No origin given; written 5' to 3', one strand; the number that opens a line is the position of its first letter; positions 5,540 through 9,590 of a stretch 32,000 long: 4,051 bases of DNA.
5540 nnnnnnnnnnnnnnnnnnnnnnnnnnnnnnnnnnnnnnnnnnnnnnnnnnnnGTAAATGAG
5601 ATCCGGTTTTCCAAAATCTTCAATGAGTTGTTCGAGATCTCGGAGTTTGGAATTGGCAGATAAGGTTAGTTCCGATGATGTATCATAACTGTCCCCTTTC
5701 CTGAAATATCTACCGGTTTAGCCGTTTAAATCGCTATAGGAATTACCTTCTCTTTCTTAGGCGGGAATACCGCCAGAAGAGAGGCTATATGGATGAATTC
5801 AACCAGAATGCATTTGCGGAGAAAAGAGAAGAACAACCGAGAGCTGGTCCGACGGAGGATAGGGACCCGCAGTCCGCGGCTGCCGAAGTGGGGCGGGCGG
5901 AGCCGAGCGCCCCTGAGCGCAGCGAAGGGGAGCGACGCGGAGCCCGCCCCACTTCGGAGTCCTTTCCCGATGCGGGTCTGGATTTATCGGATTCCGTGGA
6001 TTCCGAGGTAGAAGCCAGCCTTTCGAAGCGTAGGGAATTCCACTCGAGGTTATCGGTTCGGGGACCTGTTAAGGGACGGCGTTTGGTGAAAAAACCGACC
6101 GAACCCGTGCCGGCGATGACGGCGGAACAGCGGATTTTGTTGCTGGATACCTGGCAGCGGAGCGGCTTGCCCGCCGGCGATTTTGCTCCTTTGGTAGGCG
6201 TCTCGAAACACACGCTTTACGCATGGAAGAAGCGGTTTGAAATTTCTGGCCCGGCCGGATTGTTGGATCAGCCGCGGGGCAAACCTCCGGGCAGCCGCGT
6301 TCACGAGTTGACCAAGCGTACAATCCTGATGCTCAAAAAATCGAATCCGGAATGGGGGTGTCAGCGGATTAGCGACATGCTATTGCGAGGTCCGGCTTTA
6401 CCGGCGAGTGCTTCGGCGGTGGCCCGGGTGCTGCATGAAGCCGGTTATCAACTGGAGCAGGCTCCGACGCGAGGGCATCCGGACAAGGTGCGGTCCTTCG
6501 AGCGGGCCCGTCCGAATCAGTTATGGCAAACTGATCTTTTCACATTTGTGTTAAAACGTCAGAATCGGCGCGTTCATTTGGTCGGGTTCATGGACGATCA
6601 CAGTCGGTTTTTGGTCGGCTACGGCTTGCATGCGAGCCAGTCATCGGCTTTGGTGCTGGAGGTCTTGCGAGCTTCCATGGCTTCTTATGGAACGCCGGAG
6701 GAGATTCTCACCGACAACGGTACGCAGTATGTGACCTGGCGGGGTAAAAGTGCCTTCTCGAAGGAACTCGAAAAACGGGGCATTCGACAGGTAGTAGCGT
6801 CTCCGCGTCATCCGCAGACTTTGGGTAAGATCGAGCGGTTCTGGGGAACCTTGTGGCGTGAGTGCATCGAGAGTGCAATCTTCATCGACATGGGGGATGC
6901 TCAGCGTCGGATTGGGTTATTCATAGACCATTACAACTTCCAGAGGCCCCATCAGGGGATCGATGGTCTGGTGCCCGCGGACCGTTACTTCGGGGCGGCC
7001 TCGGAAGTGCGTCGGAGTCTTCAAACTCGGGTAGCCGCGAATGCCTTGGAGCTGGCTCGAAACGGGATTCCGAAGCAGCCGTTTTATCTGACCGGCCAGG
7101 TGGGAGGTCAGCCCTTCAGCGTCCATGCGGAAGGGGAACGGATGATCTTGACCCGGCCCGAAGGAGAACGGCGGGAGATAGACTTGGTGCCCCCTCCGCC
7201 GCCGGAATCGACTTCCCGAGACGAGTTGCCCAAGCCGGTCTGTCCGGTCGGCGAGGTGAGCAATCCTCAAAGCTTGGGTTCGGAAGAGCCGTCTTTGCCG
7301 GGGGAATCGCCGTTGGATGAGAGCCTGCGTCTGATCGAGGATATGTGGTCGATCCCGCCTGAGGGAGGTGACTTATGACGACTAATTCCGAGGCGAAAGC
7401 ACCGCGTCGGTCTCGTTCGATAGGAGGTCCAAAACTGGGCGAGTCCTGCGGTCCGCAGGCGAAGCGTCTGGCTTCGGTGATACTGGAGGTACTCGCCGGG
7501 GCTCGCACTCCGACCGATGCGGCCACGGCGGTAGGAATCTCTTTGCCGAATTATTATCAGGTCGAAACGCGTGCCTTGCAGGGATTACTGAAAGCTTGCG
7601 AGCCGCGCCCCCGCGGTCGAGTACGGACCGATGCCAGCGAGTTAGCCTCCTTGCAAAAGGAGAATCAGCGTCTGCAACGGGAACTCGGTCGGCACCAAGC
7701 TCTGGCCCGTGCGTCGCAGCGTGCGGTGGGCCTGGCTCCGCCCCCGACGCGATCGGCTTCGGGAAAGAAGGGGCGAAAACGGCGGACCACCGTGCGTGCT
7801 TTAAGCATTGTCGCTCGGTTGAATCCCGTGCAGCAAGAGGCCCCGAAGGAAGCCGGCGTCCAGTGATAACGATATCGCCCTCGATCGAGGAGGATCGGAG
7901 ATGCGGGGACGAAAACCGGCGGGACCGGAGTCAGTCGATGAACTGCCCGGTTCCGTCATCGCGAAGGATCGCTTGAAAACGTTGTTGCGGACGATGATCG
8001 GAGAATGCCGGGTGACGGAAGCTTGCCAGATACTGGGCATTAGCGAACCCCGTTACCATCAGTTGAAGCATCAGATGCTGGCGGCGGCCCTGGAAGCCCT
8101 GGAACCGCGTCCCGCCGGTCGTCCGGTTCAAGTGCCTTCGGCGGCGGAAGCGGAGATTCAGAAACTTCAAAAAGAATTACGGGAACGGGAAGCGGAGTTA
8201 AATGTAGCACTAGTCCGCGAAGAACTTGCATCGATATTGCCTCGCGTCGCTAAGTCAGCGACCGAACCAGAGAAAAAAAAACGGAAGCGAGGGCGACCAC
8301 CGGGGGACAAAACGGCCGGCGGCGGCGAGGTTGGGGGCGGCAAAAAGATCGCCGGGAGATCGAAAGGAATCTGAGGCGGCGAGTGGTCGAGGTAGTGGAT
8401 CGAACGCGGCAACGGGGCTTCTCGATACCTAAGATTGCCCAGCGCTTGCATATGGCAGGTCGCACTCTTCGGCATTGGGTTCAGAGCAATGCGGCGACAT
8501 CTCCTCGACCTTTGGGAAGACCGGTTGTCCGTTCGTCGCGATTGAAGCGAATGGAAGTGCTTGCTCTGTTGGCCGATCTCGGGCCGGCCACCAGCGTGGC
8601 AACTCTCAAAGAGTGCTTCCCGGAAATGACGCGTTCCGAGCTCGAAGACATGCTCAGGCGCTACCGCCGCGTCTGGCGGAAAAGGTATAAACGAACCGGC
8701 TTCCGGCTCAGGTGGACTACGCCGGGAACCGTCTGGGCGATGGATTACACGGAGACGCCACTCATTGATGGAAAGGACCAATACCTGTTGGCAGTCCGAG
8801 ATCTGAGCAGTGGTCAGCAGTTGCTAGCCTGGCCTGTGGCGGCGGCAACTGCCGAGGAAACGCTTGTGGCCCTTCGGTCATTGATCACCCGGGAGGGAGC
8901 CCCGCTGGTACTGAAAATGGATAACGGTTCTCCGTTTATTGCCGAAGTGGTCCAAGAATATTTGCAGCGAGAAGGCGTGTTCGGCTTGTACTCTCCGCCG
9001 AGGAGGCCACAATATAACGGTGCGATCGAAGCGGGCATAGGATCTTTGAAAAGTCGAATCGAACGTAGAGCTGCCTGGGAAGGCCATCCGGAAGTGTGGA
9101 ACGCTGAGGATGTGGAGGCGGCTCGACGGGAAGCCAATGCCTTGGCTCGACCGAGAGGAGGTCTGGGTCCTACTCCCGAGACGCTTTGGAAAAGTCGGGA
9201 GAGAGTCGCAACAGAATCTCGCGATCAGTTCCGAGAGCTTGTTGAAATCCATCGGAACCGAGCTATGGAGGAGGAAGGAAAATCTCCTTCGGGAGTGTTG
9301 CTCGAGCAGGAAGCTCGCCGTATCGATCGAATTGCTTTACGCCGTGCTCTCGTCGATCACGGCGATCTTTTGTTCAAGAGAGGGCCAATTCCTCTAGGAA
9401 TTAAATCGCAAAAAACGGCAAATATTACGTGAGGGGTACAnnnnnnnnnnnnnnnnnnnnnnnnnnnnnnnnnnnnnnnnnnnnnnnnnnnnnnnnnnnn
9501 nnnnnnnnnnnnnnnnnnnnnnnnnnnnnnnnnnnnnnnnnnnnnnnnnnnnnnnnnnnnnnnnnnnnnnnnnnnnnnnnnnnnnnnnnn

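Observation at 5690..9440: Four-gene transposable element carrying two distinct DDE integrases and two paralogous HTH partners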

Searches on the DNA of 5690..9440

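Call 100: search_rna_families(source=window, start=5690, end=9440, threshold=evalue, max_evalue=1)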
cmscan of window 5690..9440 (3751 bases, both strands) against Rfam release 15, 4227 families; matches with E-value up to 1: 0.
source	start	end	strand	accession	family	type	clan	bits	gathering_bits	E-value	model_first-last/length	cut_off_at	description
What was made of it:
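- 5883..5957 (+): Very stable hairpin inside the 5' part of gene 1 (16-bp perfect outer stem). No Rfam family matches (call 100).
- Tried and rejected: No Rfam family matches inside the element (call 100).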
